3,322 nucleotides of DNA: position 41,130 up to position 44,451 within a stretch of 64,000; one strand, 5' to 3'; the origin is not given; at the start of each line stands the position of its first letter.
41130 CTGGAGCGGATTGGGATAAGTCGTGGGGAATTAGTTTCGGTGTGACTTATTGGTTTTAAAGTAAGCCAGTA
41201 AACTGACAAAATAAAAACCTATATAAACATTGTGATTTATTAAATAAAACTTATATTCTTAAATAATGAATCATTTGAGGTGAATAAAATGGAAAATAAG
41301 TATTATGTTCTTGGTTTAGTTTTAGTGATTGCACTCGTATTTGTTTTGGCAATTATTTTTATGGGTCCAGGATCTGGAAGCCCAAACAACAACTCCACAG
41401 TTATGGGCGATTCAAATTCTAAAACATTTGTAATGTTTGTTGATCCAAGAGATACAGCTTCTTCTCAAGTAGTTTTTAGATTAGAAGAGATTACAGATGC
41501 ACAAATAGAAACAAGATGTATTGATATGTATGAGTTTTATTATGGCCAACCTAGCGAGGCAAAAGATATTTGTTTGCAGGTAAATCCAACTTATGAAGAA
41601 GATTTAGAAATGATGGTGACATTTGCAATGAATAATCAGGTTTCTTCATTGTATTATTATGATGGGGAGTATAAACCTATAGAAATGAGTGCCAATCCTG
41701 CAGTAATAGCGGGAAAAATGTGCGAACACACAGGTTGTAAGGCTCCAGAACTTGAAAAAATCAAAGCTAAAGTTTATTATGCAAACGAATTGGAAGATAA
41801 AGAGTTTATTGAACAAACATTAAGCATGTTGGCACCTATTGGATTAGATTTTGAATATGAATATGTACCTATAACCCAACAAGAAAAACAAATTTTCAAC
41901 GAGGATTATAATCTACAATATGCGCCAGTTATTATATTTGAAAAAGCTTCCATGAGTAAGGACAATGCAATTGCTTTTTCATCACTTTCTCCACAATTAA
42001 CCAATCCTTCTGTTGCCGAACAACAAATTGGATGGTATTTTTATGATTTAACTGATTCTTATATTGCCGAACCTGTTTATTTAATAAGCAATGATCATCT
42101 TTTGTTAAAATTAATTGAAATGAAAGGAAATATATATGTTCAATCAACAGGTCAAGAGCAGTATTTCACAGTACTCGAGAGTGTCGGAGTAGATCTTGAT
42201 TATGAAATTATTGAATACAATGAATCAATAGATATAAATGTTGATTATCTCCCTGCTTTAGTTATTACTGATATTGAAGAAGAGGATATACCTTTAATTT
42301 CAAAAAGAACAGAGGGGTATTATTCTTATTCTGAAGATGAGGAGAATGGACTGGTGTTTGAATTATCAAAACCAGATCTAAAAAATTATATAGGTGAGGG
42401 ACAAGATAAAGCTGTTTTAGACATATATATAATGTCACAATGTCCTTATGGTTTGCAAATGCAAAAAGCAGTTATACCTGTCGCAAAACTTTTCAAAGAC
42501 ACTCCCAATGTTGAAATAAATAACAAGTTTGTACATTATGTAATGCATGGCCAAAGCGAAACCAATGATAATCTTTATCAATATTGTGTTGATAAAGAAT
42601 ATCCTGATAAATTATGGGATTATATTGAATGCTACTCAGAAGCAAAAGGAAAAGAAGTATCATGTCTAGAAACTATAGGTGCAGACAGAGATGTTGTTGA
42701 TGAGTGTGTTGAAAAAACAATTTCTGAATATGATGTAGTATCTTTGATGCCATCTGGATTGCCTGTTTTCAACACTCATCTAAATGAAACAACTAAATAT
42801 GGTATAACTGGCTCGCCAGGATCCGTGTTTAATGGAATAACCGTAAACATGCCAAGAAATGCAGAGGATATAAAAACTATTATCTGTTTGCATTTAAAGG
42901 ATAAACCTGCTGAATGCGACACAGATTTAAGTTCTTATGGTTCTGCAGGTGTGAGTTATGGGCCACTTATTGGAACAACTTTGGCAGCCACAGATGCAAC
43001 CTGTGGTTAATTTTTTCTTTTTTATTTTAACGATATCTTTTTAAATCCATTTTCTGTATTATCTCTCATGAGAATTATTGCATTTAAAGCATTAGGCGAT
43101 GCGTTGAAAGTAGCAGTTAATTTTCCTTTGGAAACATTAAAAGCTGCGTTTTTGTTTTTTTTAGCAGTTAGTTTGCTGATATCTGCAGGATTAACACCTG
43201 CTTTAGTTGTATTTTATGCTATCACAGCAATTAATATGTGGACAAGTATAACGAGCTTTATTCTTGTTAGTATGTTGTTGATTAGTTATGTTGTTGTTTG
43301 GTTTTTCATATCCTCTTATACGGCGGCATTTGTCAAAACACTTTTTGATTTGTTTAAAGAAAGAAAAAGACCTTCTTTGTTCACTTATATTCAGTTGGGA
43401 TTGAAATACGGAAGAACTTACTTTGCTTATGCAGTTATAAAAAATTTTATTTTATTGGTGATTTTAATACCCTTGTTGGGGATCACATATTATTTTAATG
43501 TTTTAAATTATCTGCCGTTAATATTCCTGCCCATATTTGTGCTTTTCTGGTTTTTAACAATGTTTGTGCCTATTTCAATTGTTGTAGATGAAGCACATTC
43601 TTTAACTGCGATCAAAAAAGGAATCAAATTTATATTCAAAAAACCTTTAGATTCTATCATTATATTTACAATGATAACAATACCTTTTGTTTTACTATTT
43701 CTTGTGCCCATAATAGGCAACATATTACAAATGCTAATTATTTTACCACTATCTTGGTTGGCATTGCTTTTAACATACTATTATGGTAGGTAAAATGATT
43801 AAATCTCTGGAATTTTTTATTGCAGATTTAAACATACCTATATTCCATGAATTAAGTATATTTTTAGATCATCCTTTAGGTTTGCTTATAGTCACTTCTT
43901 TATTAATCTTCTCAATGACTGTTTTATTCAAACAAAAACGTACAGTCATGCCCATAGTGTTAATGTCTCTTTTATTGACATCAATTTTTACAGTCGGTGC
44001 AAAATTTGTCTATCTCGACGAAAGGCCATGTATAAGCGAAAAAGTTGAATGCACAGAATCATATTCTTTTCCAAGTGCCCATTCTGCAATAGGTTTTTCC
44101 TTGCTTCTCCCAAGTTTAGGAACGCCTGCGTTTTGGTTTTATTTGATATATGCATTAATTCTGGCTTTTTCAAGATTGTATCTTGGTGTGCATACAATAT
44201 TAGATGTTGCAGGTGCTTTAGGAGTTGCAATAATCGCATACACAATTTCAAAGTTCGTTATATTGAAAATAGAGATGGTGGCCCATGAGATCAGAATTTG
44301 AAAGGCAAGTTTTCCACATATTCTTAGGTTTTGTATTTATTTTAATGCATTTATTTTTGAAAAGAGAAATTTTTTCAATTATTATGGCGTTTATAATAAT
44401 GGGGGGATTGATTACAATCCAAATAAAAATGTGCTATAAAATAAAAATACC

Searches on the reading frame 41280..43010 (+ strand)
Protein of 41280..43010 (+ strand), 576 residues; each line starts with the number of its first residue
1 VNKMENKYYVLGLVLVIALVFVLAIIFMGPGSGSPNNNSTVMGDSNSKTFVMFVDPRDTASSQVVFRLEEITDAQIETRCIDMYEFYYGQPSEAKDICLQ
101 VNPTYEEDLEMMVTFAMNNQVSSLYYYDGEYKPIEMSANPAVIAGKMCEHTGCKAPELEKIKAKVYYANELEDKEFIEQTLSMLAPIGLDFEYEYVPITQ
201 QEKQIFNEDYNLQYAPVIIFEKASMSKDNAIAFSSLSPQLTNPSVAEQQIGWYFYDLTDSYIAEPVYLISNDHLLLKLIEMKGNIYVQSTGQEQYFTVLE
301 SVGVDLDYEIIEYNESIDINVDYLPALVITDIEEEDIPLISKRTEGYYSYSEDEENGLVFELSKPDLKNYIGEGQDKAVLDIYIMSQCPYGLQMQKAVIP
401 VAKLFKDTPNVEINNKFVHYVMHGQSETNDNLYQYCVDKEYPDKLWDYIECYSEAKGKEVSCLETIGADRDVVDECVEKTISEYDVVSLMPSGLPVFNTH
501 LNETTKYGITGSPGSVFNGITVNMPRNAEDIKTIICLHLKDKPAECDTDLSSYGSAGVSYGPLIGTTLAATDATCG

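Call 21: search_protein_families(library=pfam, proteins=[window:41280-43010:+], max_evalue=0.001)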
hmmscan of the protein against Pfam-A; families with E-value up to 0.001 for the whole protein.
window:41280-43010:+ (576 aa): 1 family
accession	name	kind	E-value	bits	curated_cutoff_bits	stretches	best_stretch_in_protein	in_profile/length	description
PF03227.22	GILT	-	0.00013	22.7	22.4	0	381-464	3-105/107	Gamma interferon inducible lysosomal thiol reductase (GILT)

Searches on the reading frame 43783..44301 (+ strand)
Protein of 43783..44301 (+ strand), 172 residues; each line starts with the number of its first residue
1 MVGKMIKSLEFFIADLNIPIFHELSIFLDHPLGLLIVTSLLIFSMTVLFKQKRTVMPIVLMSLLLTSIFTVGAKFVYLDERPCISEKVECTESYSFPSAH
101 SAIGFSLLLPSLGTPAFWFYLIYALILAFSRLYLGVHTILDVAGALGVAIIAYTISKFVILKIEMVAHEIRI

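Call 73: search_protein_families(library=pfam, proteins=[window:43783-44301:+], max_evalue=0.001)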
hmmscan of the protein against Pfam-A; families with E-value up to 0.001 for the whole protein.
window:43783-44301:+ (172 aa): 2 families
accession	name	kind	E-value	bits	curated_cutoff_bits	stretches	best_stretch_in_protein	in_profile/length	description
PF01569.27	PAP2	-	3.8e-10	40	27.2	1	59-154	5-119/130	PAP2 superfamily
PF14378.12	PAP2_3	-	2.8e-05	24.5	27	1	94-154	125-189/190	PAP2 superfamily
